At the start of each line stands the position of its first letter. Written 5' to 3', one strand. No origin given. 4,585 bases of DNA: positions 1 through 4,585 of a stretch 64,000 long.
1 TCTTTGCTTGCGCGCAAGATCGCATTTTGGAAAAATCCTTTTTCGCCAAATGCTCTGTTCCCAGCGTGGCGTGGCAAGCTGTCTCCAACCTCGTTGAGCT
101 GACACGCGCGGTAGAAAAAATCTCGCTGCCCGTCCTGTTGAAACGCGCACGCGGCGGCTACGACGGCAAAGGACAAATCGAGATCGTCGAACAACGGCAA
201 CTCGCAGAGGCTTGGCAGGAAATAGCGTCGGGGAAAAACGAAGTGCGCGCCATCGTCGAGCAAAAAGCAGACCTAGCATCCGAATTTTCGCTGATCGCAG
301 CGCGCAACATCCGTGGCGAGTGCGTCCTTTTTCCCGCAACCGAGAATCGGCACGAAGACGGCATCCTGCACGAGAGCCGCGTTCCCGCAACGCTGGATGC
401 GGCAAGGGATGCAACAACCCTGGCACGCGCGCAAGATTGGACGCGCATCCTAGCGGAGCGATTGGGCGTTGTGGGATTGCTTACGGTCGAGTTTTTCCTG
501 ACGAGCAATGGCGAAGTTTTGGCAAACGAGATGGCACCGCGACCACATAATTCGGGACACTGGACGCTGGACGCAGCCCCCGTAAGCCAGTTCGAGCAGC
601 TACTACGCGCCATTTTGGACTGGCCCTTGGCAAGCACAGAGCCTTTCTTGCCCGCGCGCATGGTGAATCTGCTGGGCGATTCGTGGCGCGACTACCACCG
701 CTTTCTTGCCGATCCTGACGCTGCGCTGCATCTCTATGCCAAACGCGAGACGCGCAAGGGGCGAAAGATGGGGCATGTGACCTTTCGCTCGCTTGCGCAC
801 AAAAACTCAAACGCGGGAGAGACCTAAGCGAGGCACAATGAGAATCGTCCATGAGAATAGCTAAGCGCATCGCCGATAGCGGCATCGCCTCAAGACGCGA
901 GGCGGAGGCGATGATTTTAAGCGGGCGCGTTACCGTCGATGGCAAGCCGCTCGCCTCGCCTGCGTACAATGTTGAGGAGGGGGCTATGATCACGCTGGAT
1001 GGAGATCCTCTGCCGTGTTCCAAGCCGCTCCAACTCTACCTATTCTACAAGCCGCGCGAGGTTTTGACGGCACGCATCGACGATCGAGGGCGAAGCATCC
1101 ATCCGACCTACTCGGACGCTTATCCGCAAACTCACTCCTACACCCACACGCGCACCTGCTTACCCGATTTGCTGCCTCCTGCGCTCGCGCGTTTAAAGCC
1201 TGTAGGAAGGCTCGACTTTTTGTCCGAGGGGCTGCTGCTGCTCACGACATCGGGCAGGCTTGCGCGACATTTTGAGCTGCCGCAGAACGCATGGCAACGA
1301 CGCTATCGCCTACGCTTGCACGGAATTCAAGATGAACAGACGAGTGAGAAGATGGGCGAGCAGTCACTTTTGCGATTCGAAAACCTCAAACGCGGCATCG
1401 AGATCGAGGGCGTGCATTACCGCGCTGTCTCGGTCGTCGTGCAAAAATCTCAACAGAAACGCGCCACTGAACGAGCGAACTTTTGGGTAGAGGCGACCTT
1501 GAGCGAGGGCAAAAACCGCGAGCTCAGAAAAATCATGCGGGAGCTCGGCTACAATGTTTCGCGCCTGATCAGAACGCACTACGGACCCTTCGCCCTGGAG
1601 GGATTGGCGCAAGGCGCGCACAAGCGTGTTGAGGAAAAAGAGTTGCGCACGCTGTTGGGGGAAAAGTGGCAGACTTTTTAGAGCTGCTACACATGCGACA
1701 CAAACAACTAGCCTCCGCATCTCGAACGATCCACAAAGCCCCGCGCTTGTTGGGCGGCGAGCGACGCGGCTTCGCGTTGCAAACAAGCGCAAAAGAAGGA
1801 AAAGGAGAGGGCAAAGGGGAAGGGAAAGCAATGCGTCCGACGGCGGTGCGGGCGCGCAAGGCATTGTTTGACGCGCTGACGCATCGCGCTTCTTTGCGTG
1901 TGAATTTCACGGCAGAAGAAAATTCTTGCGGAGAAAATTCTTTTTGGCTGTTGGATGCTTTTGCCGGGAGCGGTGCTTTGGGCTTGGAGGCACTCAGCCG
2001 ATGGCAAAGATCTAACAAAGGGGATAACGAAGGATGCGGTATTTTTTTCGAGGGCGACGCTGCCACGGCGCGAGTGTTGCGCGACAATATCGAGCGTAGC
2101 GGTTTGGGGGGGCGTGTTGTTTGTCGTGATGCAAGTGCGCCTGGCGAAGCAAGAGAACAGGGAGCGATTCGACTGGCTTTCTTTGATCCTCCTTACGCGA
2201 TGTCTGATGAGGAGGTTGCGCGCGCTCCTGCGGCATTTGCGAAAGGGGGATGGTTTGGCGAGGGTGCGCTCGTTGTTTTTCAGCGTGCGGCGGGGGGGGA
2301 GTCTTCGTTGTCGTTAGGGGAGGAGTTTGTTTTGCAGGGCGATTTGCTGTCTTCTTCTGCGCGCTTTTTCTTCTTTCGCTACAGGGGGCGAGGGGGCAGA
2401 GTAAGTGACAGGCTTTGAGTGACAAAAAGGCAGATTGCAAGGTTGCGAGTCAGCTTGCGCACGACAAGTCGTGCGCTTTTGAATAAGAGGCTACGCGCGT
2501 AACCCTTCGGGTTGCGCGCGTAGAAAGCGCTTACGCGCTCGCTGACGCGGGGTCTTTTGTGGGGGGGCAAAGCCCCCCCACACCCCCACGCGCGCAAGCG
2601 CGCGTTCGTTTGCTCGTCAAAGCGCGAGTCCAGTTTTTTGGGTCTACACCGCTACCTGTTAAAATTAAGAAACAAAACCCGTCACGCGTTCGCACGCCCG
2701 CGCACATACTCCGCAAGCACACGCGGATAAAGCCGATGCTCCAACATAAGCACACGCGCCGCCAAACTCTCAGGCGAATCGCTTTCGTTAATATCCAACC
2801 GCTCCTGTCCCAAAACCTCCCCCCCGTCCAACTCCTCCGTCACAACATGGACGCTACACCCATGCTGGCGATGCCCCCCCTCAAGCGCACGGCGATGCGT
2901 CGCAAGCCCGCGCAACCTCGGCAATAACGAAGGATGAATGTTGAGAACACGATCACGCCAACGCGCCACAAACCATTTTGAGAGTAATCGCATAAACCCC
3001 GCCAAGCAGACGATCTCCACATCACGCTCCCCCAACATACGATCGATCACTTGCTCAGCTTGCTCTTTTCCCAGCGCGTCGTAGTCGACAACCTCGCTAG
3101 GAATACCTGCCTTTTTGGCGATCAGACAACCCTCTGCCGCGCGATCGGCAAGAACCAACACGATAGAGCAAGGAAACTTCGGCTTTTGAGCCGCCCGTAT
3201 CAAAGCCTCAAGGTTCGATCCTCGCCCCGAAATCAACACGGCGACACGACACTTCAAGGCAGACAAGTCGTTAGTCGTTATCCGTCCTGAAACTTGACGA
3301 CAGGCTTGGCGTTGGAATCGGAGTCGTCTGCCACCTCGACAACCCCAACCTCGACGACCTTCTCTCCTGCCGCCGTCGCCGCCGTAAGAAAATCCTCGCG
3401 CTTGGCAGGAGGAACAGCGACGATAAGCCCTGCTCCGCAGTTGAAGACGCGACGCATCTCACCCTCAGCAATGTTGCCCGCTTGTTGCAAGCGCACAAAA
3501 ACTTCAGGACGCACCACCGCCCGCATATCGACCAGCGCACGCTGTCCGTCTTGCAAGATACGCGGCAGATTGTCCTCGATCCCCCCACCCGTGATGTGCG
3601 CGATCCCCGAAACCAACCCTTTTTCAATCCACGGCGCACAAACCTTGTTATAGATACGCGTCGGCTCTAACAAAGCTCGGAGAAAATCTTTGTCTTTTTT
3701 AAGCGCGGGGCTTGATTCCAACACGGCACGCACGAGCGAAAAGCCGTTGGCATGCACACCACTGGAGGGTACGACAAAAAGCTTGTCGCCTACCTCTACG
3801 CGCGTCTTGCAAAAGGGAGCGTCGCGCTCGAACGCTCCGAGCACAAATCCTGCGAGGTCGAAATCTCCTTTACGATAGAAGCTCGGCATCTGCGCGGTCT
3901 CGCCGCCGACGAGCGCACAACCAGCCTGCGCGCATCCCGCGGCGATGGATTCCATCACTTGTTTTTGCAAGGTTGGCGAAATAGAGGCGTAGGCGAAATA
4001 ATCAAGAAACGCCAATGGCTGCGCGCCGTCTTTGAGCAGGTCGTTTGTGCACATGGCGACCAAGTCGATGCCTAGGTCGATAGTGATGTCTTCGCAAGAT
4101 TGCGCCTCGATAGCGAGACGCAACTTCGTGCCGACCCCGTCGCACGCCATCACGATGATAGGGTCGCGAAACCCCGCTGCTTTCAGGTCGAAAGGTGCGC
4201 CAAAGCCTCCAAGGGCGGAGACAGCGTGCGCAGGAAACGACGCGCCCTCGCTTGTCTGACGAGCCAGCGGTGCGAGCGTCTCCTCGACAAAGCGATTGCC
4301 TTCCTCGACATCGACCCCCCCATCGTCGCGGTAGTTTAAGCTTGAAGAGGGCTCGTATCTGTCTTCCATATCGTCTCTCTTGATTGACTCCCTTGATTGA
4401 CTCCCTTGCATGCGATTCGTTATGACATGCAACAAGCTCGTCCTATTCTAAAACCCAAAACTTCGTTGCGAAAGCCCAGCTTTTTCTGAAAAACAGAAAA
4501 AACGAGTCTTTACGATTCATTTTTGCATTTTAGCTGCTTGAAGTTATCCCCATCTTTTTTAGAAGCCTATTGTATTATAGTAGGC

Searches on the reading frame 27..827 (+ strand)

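Call 90: search_protein_families(library=pfam, proteins=[window:27-827:+], max_evalue=0.00001)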
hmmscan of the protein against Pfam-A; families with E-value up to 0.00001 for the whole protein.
window:27-827:+ (266 aa): 2 families
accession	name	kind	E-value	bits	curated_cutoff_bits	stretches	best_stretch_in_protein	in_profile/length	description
PF02222.28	ATP-grasp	-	3e-50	170.8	27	1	5-189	2-179/179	ATP-grasp domain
PF17769.7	PurK_C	-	2.7e-16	59.4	22.6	1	210-254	1-46/56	Phosphoribosylaminoimidazole carboxylase C-terminal domain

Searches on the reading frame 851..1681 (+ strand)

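Call 90: search_protein_families(library=pfam, proteins=[window:851-1681:+], max_evalue=0.00001)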
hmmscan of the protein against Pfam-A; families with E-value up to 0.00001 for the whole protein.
window:851-1681:+ (276 aa): 2 families
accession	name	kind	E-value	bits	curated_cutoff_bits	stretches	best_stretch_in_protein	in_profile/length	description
PF00849.27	PseudoU_synth_2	-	5.7e-14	53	26.8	1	62-229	2-150/152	RNA pseudouridylate synthase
PF01479.30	S4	-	1.2e-11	44.6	22.8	1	1-47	1-48/48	S4 domain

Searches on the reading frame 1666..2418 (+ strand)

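Call 90: search_protein_families(library=pfam, proteins=[window:1666-2418:+], max_evalue=0.00001)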
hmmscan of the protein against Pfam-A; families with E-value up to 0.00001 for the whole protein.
window:1666-2418:+ (250 aa): 1 family
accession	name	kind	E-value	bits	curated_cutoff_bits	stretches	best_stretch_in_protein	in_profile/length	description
PF03602.21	Cons_hypoth95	-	3.3e-19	69.7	24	1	52-209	17-154/182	Conserved hypothetical protein 95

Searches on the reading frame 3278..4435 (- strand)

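Call 90: search_protein_families(library=pfam, proteins=[window:3278-4435:-], max_evalue=0.00001)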
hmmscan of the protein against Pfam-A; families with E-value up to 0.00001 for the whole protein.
window:3278-4435:- (385 aa): 2 families
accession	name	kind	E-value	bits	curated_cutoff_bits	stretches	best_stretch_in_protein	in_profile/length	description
PF02769.27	AIRS_C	-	3.1e-27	96.1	23.1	1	214-370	1-149/156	AIR synthase related protein, C-terminal domain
PF00586.29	AIRS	-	2e-17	64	24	1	94-201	15-111/112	AIR synthase related protein, N-terminal domain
